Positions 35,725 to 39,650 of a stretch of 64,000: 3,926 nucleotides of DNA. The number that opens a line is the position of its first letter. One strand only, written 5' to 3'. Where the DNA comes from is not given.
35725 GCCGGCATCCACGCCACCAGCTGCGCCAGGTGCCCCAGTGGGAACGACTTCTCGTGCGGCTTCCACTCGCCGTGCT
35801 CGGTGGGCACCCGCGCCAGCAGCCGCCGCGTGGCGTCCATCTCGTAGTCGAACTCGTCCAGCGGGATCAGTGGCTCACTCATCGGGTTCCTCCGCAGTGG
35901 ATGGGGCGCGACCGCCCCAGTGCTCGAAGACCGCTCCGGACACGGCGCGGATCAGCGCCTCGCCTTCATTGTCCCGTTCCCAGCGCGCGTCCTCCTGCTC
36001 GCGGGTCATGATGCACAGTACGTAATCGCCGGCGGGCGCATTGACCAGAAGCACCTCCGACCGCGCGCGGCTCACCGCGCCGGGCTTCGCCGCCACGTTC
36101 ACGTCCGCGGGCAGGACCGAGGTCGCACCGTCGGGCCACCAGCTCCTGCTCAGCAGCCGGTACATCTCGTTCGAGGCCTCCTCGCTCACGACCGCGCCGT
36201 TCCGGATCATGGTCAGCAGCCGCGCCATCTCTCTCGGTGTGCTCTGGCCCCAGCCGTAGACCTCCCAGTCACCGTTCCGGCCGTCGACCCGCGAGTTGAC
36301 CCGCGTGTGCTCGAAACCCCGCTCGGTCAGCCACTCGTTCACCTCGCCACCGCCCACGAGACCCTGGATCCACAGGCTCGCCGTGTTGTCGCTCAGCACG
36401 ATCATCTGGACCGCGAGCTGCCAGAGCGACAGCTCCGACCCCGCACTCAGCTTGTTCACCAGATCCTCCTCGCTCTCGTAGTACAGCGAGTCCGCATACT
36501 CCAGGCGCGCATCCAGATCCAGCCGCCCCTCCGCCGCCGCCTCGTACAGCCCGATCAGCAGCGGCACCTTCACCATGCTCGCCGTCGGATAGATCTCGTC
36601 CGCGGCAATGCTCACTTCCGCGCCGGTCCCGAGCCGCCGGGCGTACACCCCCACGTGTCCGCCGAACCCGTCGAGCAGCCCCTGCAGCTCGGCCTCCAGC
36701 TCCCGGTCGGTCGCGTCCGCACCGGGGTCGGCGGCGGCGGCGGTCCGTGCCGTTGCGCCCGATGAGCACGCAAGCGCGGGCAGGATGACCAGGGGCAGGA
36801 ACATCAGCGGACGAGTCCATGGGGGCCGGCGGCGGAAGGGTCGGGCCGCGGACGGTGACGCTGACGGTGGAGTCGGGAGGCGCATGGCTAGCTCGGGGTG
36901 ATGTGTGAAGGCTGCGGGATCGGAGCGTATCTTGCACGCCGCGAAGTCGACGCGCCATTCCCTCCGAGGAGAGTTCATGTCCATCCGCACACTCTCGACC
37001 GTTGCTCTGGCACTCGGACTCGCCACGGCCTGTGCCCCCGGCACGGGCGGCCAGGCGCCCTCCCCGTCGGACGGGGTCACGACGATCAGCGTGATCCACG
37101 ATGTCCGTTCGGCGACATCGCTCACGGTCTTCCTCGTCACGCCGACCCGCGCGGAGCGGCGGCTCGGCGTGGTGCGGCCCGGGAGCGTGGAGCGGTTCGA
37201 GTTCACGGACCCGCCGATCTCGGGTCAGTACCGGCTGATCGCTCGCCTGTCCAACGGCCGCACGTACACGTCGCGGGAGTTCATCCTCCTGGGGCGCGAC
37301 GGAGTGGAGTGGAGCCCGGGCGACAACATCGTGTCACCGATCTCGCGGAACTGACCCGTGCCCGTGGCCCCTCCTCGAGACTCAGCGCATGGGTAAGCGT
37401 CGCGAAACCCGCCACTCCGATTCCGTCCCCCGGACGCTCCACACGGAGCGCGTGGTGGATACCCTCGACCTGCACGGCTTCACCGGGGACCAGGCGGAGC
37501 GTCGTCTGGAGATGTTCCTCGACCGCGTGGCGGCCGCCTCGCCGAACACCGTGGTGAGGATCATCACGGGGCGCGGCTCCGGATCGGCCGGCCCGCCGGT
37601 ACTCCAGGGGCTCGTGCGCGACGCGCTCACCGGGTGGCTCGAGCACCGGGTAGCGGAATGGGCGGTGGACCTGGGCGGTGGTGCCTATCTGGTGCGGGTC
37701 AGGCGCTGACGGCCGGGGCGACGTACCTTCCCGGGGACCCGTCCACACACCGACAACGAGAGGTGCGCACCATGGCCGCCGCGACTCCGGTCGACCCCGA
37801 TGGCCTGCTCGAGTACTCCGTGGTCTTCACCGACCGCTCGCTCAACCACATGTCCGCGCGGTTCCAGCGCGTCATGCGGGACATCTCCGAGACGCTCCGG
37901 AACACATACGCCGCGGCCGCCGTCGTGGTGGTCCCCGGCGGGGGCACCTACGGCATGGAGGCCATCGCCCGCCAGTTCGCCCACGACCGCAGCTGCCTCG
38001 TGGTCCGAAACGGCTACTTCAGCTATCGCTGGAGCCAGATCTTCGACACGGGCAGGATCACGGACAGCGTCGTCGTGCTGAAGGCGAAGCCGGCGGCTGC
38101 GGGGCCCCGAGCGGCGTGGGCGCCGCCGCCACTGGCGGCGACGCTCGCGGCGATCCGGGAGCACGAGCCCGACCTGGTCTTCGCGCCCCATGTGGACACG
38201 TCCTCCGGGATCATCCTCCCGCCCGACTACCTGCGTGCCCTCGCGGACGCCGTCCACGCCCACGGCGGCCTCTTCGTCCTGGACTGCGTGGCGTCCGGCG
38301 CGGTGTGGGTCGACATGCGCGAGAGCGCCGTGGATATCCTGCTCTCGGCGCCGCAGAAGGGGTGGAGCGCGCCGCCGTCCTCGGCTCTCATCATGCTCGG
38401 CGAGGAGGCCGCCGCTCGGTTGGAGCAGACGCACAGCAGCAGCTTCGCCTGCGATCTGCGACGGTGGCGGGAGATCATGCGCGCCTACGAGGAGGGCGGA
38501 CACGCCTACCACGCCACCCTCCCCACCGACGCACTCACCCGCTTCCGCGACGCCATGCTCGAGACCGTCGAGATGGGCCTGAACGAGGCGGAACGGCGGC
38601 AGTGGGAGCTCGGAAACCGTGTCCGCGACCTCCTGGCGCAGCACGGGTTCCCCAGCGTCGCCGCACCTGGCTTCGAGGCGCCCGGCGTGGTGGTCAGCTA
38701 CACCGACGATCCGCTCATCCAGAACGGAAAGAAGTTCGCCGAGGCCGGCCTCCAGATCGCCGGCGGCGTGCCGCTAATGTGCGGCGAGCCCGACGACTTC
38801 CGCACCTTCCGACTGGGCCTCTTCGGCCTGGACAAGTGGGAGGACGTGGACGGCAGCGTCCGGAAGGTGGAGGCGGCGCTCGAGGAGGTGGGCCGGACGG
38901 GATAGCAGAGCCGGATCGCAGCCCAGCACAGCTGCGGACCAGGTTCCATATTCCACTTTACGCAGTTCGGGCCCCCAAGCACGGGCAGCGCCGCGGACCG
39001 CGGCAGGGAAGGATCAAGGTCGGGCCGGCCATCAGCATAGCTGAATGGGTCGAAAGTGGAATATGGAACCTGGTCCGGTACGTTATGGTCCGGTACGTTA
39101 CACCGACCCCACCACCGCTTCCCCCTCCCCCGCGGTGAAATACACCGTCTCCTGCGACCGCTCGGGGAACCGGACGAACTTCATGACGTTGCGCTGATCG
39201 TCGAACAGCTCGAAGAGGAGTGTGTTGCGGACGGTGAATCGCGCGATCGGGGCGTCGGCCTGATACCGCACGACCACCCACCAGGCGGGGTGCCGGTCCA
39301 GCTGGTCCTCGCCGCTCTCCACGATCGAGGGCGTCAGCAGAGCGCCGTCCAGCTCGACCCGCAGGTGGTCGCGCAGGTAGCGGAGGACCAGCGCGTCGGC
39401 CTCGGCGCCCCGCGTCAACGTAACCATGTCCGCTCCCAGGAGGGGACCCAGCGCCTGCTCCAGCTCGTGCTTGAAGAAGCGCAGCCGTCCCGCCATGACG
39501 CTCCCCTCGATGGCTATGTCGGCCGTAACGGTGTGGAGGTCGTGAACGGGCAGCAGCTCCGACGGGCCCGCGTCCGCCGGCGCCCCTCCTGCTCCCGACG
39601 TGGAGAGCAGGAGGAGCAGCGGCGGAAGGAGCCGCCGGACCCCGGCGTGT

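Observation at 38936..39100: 141-bp element with perfect 24-bp AT-rich terminal inverted repeats plus an adjacent 15-bp tandem duplication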

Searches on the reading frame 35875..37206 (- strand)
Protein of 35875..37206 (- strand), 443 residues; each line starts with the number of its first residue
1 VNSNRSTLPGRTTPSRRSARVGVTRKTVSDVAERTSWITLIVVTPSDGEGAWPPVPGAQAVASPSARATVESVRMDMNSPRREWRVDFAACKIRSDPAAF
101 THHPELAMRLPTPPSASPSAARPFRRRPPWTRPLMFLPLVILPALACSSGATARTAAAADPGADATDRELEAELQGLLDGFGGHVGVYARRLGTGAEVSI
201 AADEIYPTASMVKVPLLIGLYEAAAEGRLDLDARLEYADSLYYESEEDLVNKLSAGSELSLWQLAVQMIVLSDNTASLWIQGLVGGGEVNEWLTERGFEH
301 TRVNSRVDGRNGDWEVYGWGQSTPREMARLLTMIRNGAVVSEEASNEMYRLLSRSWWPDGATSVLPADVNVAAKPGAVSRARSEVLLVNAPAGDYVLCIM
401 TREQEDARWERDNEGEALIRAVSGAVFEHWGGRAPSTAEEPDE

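Call 10: search_protein_families(library=pfam, proteins=[window:35875-37206:-])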
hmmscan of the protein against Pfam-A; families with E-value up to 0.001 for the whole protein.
window:35875-37206:- (443 aa): 2 families
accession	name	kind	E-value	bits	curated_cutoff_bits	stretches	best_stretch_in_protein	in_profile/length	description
PF13354.11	Beta-lactamase2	-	3.3e-48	164.3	22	1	186-401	1-214/214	Beta-lactamase enzyme family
PF00144.29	Beta-lactamase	-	7.6e-09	35.6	27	1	290-377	169-279/329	Beta-lactamase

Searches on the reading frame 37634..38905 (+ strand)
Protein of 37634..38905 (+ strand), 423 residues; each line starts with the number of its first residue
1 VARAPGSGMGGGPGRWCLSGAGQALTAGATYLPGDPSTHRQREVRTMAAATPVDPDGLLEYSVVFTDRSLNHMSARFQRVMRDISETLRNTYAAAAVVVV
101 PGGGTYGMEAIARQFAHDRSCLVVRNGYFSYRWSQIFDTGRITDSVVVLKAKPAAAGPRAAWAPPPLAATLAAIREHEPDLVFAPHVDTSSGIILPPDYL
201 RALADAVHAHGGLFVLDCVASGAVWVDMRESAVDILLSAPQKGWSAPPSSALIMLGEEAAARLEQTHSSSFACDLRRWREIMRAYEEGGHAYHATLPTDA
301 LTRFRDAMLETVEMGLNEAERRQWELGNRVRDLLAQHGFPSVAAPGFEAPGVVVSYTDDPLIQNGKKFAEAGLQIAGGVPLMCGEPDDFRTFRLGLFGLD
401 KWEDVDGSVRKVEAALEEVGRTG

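Call 10: search_protein_families(library=pfam, proteins=[window:37634-38905:+])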
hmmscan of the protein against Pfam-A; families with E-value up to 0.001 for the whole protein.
window:37634-38905:+ (423 aa): 0 families

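Call 14: find_encoding_contigs(protein=window:37772-38905:+, flank=3000, max_places=10)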
Protein window:37772-38905:+ (377 aa): 1 contig read that carries it; 1 place shown.
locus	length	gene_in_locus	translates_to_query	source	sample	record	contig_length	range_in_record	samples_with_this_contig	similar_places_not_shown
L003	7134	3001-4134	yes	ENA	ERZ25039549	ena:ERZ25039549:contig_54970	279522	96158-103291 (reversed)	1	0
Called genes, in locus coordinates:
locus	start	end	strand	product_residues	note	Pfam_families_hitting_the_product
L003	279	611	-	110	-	PF01588:tRNA_bind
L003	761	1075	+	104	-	-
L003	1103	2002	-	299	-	PF13354:Beta-lactamase2, PF00144:Beta-lactamase (faint)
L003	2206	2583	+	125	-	-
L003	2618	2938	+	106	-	PF01713:Smr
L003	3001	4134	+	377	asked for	-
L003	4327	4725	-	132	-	PF20420:DUF6702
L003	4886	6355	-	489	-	PF01433:Peptidase_M1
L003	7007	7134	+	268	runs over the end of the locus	PF13192:Thioredoxin_3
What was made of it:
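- Checked: The class V aminotransferase is 37772-38905 (+), and this exact protein is on record (call 14).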

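Call 18: find_homologous_proteins(query=window:37772-38905:+, max_evalue=1e-30)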
Query window:37772-38905:+ (377 aa): 8000 proteins with E <= 1e-30 among 8000 candidates; the best 120 are listed.
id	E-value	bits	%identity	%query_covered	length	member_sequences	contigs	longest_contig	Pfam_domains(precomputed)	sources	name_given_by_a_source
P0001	3.3e-252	854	100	100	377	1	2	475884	-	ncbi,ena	-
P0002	4.2e-218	742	86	99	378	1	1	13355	-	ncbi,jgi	-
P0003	1.7e-200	684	80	99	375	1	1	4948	-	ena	-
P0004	2.5e-197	673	79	99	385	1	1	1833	PF00266.26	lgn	-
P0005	2.1e-192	657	77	97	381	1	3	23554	PF00266.26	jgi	jgi:aspartate aminotransferase-like enzyme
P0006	9.1e-192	655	77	98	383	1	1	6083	-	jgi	-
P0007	3.4e-191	653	74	100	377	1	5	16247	PF00266.26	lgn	-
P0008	2.1e-190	651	77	97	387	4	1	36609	-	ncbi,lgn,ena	-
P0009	4.6e-190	649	77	98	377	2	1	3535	-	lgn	-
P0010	9.8e-190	648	75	100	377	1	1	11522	-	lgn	-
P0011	1.0e-189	648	76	99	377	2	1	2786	-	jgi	jgi:aspartate aminotransferase-like enzyme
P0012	3.1e-189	647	73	100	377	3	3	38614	PF00266.26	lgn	-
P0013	5.0e-189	646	76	99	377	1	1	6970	PF00266.26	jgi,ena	-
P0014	5.5e-189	646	76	99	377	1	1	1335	PF00266.26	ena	-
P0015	8.2e-189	645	74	100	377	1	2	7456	-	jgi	-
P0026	4.0e-187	640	73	99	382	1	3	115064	-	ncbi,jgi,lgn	-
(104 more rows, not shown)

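Call 19: find_encoding_contigs(protein=P0001, flank=10000, max_places=10)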
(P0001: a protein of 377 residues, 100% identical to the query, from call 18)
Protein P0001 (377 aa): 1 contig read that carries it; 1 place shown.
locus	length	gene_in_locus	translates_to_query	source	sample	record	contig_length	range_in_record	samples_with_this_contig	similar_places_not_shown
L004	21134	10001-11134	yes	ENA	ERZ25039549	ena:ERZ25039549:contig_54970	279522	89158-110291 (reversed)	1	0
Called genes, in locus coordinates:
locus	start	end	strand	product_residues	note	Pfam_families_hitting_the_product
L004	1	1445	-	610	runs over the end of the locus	PF02927:CelD_N, PF00759:Glyco_hydro_9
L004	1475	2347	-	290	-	PF04439:Adenyl_transf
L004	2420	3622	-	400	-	PF01804:Penicil_amidase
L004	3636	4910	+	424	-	-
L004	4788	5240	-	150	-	PF13279:4HBT_2, PF03061:4HBT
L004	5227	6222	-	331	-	PF05552:MS_channel_1st_1 (weak), PF21088:MS_channel_1st, PF00924:MS_channel_2nd, PF21082:MS_channel_3rd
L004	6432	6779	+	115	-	-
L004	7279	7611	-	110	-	PF01588:tRNA_bind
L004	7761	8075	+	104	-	-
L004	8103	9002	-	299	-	PF13354:Beta-lactamase2, PF00144:Beta-lactamase (faint)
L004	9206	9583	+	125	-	-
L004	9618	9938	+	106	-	PF01713:Smr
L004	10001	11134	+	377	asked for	-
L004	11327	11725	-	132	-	PF20420:DUF6702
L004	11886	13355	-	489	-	PF01433:Peptidase_M1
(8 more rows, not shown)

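Call 20: find_encoding_contigs(protein=P0002, flank=4000, max_places=4)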
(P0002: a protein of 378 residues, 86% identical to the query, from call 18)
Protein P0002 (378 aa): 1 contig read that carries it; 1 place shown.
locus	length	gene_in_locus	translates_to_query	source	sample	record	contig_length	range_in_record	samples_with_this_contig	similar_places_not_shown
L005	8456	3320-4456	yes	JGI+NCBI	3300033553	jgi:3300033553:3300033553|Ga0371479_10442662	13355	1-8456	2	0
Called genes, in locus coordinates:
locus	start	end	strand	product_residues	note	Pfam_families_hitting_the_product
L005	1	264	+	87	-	?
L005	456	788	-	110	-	PF01588:tRNA_bind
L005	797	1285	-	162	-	PF05163:DinB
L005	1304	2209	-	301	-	PF13354:Beta-lactamase2, PF00144:Beta-lactamase (faint)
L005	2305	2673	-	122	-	-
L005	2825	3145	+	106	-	PF01713:Smr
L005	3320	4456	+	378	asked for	-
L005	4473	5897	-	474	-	PF20420:DUF6702, PF01522:Polysacc_deac_1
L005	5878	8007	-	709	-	PF01433:Peptidase_M1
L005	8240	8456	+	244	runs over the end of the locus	PF13192:Thioredoxin_3, PF13646:HEAT_2 (weak)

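Call 21: find_encoding_contigs(protein=P0003, flank=4000, max_places=4)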
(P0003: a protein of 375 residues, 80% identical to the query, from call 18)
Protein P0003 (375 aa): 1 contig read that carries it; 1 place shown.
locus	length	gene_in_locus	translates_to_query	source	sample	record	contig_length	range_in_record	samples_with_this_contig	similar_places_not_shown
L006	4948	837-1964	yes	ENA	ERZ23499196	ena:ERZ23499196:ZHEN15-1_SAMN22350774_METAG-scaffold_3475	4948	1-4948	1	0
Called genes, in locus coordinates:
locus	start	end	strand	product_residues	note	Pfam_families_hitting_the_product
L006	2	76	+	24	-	?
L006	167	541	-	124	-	-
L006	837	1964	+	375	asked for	-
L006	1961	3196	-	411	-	-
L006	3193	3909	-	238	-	-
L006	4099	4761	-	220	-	-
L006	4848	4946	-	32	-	?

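Call 24: find_encoding_contigs(protein=P0005, flank=4000, max_places=3)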
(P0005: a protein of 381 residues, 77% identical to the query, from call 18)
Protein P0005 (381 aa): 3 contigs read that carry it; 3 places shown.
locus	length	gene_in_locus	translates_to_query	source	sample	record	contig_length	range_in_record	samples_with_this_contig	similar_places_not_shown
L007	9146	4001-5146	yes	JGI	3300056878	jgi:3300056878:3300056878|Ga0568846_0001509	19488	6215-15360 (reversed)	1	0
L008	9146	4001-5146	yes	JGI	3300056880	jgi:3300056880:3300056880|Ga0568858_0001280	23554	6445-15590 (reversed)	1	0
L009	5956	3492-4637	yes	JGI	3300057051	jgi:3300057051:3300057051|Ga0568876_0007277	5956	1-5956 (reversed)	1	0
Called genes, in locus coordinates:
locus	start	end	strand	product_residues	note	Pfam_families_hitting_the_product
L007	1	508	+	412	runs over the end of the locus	PF05694:SBP56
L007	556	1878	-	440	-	PF01979:Amidohydro_1, PF07969:Amidohydro_3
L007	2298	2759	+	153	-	-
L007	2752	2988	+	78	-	PF12844:HTH_19 (weak), PF13560:HTH_31, PF01381:HTH_3, PF13443:HTH_26 (weak)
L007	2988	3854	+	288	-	PF00561:Abhydrolase_1, PF00975:Thioesterase, PF12146:Hydrolase_4 (weak), PF12697:Abhydrolase_6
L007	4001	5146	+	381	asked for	PF00266:Aminotran_5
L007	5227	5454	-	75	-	-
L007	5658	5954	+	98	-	PF02604:PhdYeFM_antitox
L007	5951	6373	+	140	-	PF01850:PIN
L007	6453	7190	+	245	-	PF13192:Thioredoxin_3, PF13646:HEAT_2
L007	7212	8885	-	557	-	PF07969:Amidohydro_3 (faint), PF01979:Amidohydro_1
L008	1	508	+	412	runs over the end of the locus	PF05694:SBP56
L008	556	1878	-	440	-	PF01979:Amidohydro_1, PF07969:Amidohydro_3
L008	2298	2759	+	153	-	-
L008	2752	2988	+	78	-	PF12844:HTH_19 (weak), PF13560:HTH_31, PF01381:HTH_3, PF13443:HTH_26 (weak)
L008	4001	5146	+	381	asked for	PF00266:Aminotran_5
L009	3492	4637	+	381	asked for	PF00266:Aminotran_5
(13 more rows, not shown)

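Call 25: find_encoding_contigs(protein=P0008, flank=4000, max_places=3)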
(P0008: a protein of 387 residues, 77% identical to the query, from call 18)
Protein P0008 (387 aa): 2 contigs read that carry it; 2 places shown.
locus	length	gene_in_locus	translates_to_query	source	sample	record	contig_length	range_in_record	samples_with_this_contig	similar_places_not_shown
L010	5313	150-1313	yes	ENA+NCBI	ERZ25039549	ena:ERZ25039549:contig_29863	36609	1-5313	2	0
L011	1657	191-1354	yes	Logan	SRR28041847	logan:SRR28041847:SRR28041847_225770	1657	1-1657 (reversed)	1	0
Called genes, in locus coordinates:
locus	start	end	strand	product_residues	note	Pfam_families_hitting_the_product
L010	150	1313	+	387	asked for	-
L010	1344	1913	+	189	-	-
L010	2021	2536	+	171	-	-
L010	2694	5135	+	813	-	PF12704:MacB_PCD, PF02687:FtsX, PF12704:MacB_PCD, PF02687:FtsX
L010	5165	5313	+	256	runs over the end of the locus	-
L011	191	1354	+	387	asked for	-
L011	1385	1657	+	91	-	?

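Call 26: find_encoding_contigs(protein=P0026, flank=4000, max_places=3)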
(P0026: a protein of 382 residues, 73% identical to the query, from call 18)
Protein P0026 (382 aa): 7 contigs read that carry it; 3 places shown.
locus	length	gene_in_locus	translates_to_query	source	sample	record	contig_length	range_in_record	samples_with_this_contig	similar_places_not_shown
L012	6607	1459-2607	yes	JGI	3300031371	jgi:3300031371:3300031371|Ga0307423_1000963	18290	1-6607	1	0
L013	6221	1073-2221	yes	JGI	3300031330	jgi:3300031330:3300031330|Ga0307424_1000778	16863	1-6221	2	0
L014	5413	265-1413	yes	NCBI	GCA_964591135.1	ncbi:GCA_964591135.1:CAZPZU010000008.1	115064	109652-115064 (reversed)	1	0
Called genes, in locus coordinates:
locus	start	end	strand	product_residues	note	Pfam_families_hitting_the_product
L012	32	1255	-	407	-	PF00375:SDF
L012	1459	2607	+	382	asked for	-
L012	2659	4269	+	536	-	PF01425:Amidase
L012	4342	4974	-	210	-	-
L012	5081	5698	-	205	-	PF07336:ABATE, PF11706:zf-CGNR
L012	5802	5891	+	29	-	-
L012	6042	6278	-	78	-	-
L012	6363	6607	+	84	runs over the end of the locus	-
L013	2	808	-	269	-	?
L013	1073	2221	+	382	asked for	-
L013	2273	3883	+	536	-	PF01425:Amidase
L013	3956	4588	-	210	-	-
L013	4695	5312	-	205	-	PF07336:ABATE, PF11706:zf-CGNR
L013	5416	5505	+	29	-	-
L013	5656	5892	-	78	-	-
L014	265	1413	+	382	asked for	-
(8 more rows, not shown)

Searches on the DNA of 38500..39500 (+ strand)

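Call 6: search_rna_families(source=window, start=38500, end=39500, threshold=evalue, max_evalue=10)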
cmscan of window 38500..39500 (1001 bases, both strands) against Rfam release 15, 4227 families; matches with E-value up to 10: 2.
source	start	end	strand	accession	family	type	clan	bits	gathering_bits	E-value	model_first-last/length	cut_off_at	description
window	38927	39087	-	RF00926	MIR1151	Gene; miRNA;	-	21.8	90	1.5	1-110/110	no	MIR1151 microRNA precursor family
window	38968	39078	+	RF02127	GNAS-AS1_1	Gene; lncRNA;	-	20.1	45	1.2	1-105/105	no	GNAS antisense RNA 1 conserved region 1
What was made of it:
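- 38960..39052 (.): 93-nt spacer (interior) with G+C 0.70 and two small palindromes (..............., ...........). Rfam finds nothing (call 6).
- On Any Rfam RNA family: The best scores are 21.8 and 20.1 bits at E above 1, to a plant microRNA precursor model (MIR1151) and a lncRNA model (GNAS-AS1) (call 6).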

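Call 31: search_dna_similar(query=window:38906-39100:+, collection=plasmids, mode=distant, max_evalue=1)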
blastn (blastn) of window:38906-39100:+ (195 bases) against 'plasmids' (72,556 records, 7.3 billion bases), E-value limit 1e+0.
Records with a match: 2; places in all: 2; records where one place covers at least 80% of the query: 0.
Best place of each record, by identity: >=99% 1; 80-90% 1.
By first word of the organism name: Cupriavidus 1; Streptomyces 1.
By predicted mobility (MOB-suite, as given by PLSDB): non-mobilizable 2.
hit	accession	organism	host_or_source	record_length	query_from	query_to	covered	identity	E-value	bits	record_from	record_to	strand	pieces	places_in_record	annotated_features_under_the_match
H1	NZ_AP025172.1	Cupriavidus sp. P-10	-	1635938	85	123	20%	84.6%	6e-1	41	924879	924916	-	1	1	none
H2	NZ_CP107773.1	Streptomyces sp. NBC_00582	-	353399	79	101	12%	100.0%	2e-1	43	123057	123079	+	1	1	amino acid adenylation domain-containing protein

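Call 32: search_dna_similar(query=window:38906-39100:+, collection=phages, mode=distant, max_evalue=1)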
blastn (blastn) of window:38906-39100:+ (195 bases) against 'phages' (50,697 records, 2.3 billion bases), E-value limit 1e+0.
Records with a match: 2; places in all: 2; records where one place covers at least 80% of the query: 0.
Best place of each record, by identity: 80-90% 2.
By first word of the organism name: Roseobacter 2.
By host as written in the record: Roseobacter denitrificans OCh114 2.
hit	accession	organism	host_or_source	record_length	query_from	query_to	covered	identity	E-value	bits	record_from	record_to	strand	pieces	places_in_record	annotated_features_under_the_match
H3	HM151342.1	Roseobacter phage RDJL Phi 1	Roseobacter denitrificans OCh114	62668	109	140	16%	87.5%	2e-1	41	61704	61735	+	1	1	ribonuclease III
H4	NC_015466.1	Roseobacter phage RDJL Phi 1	Roseobacter denitrificans OCh114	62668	109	140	16%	87.5%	2e-1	41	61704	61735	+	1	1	ribonuclease III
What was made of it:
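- Tried and rejected: blastn against plasmids and phages gave only sub-significant fragments (calls 31, 32).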
